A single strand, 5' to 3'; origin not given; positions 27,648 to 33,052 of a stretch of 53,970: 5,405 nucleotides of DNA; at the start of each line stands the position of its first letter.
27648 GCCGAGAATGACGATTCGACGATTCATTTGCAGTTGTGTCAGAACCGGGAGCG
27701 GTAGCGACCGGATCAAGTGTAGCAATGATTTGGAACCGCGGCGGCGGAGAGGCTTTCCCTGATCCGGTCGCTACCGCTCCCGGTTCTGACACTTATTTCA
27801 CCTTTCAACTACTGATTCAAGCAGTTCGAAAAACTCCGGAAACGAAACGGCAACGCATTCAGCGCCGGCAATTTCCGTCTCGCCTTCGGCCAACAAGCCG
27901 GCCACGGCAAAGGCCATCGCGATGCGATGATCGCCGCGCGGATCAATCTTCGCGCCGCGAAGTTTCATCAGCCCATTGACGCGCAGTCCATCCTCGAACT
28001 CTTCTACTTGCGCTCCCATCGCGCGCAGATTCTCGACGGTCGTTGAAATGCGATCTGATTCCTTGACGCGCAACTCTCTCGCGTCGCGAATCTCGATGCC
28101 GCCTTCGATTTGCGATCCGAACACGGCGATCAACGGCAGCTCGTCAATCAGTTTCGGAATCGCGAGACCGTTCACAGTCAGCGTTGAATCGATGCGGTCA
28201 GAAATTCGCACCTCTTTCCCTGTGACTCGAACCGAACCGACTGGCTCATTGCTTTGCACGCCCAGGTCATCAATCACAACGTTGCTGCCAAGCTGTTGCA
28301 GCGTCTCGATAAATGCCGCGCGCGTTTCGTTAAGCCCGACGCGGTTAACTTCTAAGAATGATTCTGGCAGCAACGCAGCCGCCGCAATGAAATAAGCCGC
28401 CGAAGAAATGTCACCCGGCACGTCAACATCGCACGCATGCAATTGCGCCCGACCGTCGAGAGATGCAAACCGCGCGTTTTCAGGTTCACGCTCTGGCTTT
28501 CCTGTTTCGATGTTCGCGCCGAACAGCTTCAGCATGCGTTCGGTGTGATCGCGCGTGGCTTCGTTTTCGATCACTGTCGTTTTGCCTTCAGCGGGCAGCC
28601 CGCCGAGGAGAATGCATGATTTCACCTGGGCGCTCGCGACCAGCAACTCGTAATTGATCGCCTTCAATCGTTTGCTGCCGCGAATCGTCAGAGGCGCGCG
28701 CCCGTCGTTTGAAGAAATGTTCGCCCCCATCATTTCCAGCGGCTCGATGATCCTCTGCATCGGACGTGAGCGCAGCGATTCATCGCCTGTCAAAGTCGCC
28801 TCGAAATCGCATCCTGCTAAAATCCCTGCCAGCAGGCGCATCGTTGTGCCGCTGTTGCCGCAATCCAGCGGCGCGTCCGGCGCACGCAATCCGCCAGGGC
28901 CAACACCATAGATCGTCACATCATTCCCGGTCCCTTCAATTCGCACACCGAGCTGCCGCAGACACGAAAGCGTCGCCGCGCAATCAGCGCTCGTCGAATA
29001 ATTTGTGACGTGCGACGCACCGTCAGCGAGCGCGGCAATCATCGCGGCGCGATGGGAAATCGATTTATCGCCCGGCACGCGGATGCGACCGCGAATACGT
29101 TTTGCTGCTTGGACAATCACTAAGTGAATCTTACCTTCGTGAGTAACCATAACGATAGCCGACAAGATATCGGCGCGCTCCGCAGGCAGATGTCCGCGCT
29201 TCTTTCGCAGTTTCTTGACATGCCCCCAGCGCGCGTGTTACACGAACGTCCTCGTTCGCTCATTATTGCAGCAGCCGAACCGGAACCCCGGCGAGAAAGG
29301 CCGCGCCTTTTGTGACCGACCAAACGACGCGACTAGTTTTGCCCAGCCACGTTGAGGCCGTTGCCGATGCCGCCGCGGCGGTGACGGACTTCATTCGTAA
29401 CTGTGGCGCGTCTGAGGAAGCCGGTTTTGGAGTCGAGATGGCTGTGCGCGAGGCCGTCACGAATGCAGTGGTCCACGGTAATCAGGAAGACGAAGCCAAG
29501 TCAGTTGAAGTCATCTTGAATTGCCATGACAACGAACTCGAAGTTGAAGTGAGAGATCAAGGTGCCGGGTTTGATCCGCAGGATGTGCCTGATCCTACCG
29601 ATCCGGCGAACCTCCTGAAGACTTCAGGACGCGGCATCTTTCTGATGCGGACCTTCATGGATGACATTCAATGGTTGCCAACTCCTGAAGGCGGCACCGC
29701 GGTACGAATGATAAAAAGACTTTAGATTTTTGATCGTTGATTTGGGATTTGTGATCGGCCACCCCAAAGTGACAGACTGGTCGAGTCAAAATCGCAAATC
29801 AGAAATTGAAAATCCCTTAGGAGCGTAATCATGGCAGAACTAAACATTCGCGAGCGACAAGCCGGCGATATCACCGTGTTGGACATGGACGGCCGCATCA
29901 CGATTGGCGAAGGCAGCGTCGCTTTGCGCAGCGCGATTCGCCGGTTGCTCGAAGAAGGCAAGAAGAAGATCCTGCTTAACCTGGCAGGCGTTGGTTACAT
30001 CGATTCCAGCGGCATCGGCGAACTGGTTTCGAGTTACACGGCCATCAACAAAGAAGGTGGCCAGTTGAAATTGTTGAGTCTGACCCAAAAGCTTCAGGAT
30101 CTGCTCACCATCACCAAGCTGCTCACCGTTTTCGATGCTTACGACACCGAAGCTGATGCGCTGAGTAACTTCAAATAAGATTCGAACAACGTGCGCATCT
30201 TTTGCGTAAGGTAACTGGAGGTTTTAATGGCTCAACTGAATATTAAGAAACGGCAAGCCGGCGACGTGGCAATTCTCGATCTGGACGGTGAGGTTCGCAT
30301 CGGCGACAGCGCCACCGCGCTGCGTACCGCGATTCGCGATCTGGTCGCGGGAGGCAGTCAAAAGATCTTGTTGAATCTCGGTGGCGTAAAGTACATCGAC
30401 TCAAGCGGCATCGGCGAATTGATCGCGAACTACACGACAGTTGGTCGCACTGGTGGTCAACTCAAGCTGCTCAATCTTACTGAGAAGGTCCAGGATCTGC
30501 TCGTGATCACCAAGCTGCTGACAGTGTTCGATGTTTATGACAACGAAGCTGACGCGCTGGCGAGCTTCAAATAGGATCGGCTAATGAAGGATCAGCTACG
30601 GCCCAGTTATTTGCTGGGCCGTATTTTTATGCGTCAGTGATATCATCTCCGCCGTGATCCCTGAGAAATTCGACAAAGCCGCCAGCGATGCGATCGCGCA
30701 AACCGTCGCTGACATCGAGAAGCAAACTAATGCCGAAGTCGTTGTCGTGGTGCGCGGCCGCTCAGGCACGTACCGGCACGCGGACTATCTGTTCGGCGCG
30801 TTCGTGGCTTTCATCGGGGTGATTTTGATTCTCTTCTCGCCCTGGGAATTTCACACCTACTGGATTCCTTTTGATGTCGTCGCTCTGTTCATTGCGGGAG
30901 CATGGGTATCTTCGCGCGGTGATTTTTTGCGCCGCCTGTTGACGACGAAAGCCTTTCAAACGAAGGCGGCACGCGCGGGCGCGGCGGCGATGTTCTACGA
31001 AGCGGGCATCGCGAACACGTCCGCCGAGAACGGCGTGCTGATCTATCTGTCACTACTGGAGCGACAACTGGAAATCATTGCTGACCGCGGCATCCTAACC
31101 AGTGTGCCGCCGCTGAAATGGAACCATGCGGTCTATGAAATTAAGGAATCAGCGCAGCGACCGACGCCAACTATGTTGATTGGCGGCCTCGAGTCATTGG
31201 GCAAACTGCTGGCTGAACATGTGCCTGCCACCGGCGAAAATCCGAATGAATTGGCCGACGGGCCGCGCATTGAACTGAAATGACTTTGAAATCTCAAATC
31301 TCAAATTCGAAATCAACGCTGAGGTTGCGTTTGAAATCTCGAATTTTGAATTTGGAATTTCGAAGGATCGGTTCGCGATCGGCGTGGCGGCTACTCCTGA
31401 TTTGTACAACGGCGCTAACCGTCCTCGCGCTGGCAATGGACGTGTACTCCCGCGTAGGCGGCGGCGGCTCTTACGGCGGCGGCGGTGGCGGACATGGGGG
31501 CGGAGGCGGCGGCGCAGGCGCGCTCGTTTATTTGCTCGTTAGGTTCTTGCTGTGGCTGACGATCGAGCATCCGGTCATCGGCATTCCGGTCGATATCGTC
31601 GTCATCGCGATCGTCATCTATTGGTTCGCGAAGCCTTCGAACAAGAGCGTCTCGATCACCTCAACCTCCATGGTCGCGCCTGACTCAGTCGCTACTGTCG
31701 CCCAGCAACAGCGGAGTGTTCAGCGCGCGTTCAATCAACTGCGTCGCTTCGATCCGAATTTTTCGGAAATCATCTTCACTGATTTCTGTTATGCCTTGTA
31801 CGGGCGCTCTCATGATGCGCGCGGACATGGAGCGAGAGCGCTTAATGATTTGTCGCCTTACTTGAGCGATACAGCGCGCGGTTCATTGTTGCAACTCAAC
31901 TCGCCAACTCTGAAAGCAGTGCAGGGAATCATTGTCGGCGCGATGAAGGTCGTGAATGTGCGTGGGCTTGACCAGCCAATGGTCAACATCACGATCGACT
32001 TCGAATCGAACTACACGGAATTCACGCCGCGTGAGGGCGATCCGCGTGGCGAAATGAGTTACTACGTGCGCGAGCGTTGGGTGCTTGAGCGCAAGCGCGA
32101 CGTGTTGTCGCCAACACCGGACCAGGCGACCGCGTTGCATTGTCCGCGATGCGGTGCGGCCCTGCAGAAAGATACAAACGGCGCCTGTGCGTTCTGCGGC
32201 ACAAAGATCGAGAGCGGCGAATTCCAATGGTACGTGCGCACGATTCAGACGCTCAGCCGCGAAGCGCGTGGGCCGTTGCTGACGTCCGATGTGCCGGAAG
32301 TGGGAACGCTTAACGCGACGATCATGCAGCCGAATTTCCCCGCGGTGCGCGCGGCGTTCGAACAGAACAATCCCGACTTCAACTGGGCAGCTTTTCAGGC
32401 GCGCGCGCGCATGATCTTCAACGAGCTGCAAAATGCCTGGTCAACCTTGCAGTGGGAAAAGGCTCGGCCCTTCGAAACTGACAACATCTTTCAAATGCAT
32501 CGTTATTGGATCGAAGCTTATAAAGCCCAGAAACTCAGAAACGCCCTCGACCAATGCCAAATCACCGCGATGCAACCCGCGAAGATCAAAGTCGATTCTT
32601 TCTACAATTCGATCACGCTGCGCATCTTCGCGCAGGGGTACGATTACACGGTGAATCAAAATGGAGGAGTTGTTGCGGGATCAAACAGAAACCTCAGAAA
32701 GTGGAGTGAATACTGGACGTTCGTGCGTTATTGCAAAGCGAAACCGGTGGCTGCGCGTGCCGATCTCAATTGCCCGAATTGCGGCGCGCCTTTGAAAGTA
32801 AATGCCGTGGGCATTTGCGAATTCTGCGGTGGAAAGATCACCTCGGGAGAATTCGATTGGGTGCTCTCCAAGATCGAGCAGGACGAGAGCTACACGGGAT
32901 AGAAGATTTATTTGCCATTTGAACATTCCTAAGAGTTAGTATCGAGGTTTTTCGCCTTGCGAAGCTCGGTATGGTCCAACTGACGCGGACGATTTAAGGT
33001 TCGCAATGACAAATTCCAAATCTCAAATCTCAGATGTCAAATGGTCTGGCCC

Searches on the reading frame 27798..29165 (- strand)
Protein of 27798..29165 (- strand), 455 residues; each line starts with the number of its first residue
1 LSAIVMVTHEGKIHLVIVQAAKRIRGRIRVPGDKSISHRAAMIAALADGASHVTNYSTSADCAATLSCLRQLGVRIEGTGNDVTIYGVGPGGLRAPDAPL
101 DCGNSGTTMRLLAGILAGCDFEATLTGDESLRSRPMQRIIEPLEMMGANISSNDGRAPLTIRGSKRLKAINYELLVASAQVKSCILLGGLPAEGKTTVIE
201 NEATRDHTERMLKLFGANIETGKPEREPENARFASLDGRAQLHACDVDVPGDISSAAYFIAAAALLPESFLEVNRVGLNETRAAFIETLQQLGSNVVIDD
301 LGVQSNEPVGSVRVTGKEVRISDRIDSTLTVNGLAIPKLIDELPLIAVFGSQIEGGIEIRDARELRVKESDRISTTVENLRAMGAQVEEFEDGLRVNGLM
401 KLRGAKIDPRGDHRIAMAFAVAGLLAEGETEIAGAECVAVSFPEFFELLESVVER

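Call 42: search_protein_families(library=pfam, proteins=[window:27798-29165:-], max_evalue=0.00001)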
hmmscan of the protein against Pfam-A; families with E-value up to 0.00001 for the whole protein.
window:27798-29165:- (455 aa): 1 family
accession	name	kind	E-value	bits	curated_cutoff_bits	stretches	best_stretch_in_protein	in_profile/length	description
PF00275.25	EPSP_synthase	-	1.2e-117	393.7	22.8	1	19-448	2-416/417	EPSP synthase (3-phosphoshikimate 1-carboxyvinyltransferase)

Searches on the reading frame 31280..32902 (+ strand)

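Call 43: search_protein_families(library=pfam, proteins=[window:31280-32902:+], max_evalue=0.00001)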
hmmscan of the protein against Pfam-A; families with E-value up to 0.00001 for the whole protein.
window:31280-32902:+ (540 aa): 2 families
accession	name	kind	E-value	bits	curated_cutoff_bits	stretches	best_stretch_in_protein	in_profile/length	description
PF04280.21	Tim44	-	6.4e-18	65.7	29.6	1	358-485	6-133/147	Tim44-like domain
PF17032.10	Zn_ribbon_15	-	9.4e-06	26.8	28.9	0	280-312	32-64/73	zinc-ribbon family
